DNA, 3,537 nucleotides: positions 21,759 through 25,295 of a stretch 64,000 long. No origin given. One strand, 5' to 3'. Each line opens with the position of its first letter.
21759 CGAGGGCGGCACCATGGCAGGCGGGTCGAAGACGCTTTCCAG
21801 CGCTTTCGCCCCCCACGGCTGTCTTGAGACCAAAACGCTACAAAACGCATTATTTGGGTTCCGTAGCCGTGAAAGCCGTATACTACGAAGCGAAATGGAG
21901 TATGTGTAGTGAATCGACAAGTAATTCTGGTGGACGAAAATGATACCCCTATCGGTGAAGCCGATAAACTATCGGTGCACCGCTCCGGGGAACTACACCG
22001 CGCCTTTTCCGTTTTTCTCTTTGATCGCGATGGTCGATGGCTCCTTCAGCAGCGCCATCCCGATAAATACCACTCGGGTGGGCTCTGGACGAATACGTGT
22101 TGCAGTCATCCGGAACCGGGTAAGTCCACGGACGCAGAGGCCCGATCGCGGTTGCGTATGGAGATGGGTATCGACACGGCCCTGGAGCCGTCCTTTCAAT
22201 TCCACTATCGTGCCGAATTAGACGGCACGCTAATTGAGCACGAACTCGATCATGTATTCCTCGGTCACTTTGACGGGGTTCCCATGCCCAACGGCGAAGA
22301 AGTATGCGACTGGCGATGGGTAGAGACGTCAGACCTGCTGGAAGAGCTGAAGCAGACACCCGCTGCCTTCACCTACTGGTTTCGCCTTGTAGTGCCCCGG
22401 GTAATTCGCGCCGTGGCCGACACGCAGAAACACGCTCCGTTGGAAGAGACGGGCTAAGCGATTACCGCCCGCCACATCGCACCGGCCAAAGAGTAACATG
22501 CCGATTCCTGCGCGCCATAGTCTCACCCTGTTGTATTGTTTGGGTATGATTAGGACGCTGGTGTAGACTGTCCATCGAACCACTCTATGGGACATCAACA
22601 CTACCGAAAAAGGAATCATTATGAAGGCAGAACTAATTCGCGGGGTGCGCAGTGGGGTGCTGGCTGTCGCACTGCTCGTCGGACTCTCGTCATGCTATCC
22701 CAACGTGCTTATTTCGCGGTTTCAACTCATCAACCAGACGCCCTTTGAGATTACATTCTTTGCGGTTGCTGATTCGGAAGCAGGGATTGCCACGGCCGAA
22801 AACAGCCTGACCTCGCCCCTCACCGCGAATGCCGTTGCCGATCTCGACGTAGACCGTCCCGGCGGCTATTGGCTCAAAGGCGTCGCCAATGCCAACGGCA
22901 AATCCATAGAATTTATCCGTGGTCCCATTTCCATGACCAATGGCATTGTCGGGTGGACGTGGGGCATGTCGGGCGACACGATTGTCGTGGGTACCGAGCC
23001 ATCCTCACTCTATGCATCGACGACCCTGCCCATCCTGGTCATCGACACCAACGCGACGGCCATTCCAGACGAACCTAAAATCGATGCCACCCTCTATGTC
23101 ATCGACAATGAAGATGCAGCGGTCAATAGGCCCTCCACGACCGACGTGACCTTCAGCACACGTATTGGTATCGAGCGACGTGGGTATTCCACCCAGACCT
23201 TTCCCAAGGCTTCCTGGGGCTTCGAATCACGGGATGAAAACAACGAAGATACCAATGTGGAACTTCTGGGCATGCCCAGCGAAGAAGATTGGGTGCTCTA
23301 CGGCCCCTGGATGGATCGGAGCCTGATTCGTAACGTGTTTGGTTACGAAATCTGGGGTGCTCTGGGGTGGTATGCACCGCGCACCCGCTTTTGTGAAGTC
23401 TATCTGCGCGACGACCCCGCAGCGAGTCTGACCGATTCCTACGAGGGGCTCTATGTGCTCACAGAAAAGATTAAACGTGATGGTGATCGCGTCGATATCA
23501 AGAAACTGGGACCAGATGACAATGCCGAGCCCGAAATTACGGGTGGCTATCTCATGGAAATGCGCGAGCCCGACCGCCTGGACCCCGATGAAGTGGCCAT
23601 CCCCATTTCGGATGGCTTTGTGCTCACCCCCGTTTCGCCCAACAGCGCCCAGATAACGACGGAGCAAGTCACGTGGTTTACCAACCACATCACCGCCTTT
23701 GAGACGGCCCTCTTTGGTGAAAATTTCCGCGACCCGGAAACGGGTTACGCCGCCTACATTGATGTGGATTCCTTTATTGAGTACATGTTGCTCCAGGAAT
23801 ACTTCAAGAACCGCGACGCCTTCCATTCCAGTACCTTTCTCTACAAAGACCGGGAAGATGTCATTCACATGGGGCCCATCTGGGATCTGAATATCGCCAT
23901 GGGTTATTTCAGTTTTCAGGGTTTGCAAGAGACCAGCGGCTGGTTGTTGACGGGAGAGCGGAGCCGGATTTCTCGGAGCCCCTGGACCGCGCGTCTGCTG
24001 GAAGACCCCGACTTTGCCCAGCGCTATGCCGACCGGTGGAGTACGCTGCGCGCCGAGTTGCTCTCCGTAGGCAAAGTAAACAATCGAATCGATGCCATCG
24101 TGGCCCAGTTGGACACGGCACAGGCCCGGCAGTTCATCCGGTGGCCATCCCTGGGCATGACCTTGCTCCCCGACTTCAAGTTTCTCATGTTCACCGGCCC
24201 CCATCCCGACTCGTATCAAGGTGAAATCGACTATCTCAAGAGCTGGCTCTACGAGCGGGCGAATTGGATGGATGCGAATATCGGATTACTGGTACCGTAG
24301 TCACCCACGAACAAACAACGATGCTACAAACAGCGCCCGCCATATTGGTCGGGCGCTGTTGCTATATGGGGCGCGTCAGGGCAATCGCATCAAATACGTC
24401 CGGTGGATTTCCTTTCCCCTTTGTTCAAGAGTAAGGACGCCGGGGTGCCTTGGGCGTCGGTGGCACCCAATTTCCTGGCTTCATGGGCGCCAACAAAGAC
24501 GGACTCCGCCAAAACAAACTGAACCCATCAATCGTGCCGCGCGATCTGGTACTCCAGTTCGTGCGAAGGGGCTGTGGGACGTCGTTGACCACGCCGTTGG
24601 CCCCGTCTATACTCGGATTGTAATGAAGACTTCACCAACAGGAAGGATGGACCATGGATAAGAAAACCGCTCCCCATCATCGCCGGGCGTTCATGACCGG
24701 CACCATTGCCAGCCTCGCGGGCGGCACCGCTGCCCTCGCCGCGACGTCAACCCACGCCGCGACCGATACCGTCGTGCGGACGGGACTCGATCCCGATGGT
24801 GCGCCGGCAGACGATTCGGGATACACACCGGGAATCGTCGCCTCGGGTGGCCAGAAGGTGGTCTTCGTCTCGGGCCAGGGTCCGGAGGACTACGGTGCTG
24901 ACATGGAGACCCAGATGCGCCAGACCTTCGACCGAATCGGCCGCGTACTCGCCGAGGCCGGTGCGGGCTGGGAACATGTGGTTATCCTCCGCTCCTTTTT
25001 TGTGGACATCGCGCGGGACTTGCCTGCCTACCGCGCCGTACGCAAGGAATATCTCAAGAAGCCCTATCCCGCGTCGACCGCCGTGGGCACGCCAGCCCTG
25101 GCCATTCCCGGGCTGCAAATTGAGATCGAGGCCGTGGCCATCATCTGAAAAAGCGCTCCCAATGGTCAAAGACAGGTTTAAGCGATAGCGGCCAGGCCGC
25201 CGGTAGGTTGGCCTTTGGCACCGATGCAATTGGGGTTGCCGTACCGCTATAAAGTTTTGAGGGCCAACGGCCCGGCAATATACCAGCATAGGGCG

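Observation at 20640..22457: CarH-type coenzyme-B12 photoreceptor regulator immediately upstream of idi (isoprenoid/carotenoid precursor gene)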

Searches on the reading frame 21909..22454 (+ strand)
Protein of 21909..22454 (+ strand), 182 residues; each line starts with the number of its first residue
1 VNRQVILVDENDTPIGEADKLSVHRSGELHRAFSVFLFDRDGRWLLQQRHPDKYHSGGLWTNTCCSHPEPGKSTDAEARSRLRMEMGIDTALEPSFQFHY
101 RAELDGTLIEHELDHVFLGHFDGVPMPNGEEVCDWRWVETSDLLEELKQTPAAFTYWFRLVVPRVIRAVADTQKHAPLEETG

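Call 3: search_protein_families(library=pfam, proteins=[window:21909-22454:+], max_evalue=0.01)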
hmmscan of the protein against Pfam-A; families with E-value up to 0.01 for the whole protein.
window:21909-22454:+ (182 aa): 2 families
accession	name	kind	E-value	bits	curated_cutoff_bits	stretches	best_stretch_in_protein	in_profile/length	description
PF00293.34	NUDIX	-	4e-15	56.4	21.1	1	29-158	2-134/134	NUDIX domain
PF14815.12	NUDIX_4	-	9.2e-05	22.6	35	1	37-147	5-101/113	NUDIX domain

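Call 4: search_protein_families(library=ncbifam, proteins=[window:21909-22454:+], max_evalue=0.01)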
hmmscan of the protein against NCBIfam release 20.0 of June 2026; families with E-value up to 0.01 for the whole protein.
window:21909-22454:+ (182 aa): 4 families
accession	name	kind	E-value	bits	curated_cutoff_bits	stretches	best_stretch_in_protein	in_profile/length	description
NF002995.0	PRK03759.1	equivalog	1.4e-48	165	127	1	3-161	7-168/185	isopentenyl-diphosphate Delta-isomerase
TIGR02150.1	IPP_isom_1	equivalog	1.8e-38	131.9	105.8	1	5-161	1-158/159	isopentenyl-diphosphate delta-isomerase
NF041653.1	Nud_hyd_Meth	equivalog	5.5e-06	26.3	300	1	7-167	4-162/170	Nudix hydrolase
NF011922.0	PRK15393.1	equivalog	0.0011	18.7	152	1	5-100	13-109/182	NUDIX hydrolase YfcD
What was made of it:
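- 21909..22457 (+): idi: type-1 isopentenyl-diphosphate isomerase, 182 aa, GTG start. NF002995 165 bits (cutoff 127) and TIGR02150 132 bits (call 4).
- On Type-1 isopentenyl-diphosphate isomerase (Idi, Nudix superfamily): NF002995 scores 165 (cutoff 127) and TIGR02150 scores 131.9 (cutoff 105.8) (call 4).
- Checked: It scores 165 bits on NF002995 (cutoff 127) and 132 bits on TIGR02150 (cutoff 106) (call 4).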

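Call 71: search_solved_structures(query=window:21909-22454:+, max_evalue=1e-10, show_alignments=1)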
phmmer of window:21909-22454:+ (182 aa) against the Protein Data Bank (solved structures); distinct sequences matched with E-value up to 1e-10: 13.
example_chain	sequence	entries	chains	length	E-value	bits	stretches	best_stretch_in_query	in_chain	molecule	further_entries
3hyq_A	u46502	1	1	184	4.9e-28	101.4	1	3-159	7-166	Isopentenyl-diphosphate Delta-isomerase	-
2dho_A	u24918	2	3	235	7e-24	87.9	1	4-164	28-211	Isopentenyl-diphosphate delta-isomerase 1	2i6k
1i9a_A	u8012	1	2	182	1e-23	87.3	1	3-160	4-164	ISOPENTENYL-DIPHOSPHATE DELTA-ISOMERASE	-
1nfs_A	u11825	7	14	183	1.1e-23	87.3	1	3-160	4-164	ISOPENTENYL-DIPHOSPHATE DELTA-ISOMERASE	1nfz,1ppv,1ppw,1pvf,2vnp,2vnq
1hzt_A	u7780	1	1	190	1.1e-23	87.2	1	3-160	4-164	ISOPENTENYL DIPHOSPHATE DELTA-ISOMERASE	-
1x84_A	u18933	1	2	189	1.1e-23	87.2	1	3-160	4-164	Isopentenyl-diphosphate delta-isomerase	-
2icj_A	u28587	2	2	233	1.7e-23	86.6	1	4-164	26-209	Isopentenyl-diphosphate delta isomerase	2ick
2b2k_A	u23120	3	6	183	3.4e-23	85.6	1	3-160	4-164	Isopentenyl-diphosphate delta-isomerase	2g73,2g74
1x83_A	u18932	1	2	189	3.7e-23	85.5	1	3-160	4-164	Isopentenyl-diphosphate delta-isomerase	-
1r67_A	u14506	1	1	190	1.1e-22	83.9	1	3-160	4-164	Isopentenyl-diphosphate delta-isomerase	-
1ow2_A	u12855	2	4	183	1.9e-22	83.1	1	3-160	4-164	ISOPENTENYL-DIPHOSPHATE DELTA-ISOMERASE | ISOPENTENYL DIPHOSPHATE DELTA-ISOMERASE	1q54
1hx3_A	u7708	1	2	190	2.1e-22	83.1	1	3-160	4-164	ISOPENTENYL DIPHOSPHATE DELTA-ISOMERASE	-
2pny_A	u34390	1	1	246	8e-13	51.8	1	3-165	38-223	Isopentenyl-diphosphate Delta-isomerase 2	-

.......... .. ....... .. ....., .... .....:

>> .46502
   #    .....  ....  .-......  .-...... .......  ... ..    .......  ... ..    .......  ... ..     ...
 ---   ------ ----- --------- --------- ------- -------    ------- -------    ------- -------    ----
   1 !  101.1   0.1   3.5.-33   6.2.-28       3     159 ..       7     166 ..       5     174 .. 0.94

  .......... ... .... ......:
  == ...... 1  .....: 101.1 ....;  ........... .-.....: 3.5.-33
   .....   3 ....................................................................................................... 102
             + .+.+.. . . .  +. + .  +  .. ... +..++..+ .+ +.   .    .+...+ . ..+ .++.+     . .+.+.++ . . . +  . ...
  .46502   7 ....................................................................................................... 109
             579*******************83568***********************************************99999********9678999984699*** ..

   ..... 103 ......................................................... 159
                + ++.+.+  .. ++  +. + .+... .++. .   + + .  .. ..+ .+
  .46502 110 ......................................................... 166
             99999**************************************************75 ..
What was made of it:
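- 21909..22457 (+): 3hyq at E 5e-28, with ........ and EHE aligned to the catalytic Cys and Glu segments (call 71).
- On Type-1 isopentenyl-diphosphate isomerase (Idi, Nudix superfamily): In the alignment to 3hyq, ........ matches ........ and EHE matches ENE (call 71).
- Checked: Its best PDB match is 3hyq at E 5e-28 (call 71).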

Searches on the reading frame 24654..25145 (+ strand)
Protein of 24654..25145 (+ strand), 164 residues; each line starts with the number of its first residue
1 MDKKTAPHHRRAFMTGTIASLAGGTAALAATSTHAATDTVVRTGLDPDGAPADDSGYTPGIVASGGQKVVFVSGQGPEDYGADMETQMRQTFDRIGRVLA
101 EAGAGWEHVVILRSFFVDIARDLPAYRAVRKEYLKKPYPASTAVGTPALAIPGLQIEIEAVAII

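Call 46: search_protein_families(library=pfam, proteins=[window:24654-25145:+], max_evalue=0.00001)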
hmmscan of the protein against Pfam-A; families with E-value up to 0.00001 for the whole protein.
window:24654-25145:+ (164 aa): 1 family
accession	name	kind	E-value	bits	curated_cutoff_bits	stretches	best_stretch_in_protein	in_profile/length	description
PF01042.26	Ribonuc_L-PSP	-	1.6e-21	77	27.3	1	55-163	9-120/121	Endoribonuclease L-PSP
